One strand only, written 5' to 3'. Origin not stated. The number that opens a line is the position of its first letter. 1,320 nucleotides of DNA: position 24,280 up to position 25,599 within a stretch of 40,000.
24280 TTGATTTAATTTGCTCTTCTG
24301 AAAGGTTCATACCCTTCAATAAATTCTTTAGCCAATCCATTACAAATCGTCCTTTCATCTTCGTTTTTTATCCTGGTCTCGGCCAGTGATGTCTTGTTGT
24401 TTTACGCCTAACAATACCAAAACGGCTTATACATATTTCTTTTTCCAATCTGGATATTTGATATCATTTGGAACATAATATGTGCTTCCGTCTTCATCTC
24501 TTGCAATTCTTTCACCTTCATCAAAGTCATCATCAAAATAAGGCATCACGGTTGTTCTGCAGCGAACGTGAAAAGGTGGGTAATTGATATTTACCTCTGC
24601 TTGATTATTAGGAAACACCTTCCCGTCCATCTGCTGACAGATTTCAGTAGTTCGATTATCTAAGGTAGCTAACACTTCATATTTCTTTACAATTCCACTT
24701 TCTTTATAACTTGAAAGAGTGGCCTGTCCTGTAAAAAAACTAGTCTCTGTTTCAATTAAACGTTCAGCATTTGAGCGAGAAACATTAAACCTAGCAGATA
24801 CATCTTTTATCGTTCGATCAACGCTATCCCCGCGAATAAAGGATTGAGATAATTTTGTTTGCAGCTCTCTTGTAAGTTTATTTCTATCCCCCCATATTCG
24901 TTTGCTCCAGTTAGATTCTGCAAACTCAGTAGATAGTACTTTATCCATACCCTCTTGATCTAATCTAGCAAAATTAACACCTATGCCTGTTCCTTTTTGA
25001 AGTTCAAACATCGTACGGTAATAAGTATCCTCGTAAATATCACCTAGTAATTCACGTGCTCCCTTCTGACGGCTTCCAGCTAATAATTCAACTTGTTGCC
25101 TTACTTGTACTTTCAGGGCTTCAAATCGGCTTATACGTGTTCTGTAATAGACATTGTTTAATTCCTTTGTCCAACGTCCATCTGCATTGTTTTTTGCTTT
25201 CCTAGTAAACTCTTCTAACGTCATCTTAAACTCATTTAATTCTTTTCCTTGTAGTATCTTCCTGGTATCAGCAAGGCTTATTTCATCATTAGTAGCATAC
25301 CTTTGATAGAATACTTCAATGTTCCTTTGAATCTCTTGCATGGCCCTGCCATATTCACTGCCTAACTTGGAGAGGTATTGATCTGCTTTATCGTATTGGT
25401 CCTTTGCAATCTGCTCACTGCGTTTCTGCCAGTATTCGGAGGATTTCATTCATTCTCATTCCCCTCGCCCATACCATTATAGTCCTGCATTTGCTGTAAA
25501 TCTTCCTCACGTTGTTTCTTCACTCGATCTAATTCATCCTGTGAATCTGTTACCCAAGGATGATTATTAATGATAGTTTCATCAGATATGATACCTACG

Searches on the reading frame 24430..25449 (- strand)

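Call 5: search_protein_families(library=pfam, proteins=[window:24430-25449:-], max_evalue=1)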
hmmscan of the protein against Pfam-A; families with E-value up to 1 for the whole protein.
window:24430-25449:- (340 aa): 2 families
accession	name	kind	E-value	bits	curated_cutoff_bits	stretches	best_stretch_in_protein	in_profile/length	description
PF04233.19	Phage_Mu_F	-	4.5e-18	66.5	29.6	1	195-302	2-112/112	Phage Mu protein F like protein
PF13613.12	HTH_Tnp_4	-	0.041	13.9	27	1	213-233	21-41/53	Helix-turn-helix of DDE superfamily endonuclease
